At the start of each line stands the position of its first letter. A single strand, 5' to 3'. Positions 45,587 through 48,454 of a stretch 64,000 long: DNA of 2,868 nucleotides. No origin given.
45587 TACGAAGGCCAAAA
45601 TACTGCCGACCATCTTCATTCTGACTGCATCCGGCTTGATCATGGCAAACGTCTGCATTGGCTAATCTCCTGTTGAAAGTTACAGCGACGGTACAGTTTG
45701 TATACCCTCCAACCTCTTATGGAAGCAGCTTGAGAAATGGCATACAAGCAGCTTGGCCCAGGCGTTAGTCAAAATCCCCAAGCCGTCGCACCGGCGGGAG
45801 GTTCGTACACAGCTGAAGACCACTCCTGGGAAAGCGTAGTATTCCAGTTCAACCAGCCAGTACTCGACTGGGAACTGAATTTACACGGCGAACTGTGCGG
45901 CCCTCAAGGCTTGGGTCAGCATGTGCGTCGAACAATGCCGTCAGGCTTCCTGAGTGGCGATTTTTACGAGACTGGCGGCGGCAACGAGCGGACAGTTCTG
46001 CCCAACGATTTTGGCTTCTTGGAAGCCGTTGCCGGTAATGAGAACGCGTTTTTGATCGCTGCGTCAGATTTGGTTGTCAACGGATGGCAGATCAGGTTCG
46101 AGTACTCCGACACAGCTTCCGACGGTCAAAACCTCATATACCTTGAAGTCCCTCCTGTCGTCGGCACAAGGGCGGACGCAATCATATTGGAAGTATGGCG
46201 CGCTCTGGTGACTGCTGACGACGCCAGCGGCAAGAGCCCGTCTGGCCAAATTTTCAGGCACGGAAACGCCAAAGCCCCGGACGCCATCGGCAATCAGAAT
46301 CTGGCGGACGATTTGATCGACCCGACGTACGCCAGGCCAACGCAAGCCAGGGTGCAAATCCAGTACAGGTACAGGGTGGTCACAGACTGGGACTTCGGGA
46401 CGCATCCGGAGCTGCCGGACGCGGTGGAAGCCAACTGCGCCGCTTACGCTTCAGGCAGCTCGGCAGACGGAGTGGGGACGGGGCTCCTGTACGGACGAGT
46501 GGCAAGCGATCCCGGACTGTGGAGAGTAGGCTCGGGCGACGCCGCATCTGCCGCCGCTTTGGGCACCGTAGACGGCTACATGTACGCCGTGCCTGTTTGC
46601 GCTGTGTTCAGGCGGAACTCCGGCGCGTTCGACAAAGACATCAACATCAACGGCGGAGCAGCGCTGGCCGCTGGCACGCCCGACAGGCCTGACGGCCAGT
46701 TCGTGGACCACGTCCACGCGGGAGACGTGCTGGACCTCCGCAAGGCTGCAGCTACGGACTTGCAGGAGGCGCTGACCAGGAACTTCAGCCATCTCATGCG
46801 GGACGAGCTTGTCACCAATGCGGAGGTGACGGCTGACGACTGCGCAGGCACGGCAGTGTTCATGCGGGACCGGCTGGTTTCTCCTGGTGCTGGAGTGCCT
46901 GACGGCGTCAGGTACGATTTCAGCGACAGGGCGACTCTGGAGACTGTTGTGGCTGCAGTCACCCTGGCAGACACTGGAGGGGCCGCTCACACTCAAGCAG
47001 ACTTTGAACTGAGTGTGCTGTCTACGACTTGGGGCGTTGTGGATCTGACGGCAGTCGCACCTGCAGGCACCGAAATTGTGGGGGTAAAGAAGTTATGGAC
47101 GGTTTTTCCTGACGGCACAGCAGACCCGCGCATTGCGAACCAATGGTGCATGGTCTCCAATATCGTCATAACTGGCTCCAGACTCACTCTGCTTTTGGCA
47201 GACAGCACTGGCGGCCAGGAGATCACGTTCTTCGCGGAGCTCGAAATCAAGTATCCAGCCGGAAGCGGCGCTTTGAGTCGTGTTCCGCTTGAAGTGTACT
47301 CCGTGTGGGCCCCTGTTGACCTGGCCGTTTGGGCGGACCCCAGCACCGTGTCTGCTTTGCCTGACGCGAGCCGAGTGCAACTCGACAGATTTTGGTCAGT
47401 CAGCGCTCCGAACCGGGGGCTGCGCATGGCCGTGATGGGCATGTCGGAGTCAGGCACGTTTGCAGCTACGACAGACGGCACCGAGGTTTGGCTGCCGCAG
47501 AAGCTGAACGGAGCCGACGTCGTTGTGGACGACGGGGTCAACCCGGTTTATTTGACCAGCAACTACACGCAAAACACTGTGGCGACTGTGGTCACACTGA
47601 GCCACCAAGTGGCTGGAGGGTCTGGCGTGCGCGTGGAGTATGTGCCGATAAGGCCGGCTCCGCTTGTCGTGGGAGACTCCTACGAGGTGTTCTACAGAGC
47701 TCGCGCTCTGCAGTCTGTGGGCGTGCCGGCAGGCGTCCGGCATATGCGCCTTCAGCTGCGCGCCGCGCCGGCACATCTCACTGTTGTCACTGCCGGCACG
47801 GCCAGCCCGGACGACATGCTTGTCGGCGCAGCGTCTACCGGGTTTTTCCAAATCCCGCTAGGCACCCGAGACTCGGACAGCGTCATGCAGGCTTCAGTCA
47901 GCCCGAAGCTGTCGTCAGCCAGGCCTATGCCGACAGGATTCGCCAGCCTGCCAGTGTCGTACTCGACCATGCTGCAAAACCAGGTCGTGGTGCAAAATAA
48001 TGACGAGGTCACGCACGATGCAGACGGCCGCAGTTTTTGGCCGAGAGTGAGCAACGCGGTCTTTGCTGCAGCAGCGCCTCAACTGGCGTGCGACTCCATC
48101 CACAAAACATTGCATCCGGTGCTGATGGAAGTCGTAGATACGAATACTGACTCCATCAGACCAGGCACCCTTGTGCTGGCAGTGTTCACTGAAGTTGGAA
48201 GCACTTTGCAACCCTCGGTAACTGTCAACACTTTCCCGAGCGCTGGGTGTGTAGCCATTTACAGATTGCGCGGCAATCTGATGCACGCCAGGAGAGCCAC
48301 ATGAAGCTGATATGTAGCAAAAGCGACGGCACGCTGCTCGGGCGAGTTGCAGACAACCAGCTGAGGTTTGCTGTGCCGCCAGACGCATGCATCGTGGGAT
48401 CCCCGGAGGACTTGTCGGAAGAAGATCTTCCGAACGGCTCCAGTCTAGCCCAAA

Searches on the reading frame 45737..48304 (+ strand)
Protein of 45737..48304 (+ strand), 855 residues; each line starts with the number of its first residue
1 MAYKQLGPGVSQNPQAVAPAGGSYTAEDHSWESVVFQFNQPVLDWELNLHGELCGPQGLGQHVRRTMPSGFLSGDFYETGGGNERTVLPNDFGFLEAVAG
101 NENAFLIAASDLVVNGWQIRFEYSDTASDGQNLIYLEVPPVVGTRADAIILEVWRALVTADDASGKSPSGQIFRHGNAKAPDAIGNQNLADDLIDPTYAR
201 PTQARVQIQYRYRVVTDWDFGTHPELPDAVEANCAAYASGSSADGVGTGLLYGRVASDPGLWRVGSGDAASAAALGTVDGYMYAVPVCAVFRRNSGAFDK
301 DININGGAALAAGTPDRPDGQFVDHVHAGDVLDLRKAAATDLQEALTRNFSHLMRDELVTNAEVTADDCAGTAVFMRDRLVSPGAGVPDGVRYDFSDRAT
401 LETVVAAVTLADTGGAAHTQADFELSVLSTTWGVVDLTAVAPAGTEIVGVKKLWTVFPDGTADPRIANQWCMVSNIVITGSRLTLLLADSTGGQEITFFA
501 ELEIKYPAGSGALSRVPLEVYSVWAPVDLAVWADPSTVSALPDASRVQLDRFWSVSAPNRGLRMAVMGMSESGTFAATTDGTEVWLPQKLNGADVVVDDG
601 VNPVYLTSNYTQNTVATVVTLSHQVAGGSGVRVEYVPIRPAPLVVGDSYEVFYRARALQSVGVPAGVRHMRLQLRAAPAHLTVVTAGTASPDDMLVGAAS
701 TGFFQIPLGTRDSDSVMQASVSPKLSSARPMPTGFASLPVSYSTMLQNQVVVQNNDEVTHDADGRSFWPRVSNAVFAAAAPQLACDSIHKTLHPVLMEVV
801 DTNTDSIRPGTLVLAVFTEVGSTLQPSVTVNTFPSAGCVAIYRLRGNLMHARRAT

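Call 8: search_protein_families(library=phrogs, proteins=[window:45737-48304:+], max_evalue=0.001)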
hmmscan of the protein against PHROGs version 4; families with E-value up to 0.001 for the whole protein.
window:45737-48304:+ (855 aa): 0 families

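Call 63: search_protein_families(library=pfam, proteins=[window:45737-48301:+], max_evalue=0.01)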
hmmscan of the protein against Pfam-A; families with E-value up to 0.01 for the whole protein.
window:45737-48301:+ (855 aa): 0 families

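Call 73: find_related_loci(query=window:45737-48301:+, collection=viral_contigs, flank=600)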
Query window:45737-48301:+ (855 aa) in viral_contigs; peptide patterns used: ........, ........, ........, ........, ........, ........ (x = any residue, [..] = any of these).
1 stretches matched a pattern, but none encodes a relative of the query by tblastn (E <= 1e-3).
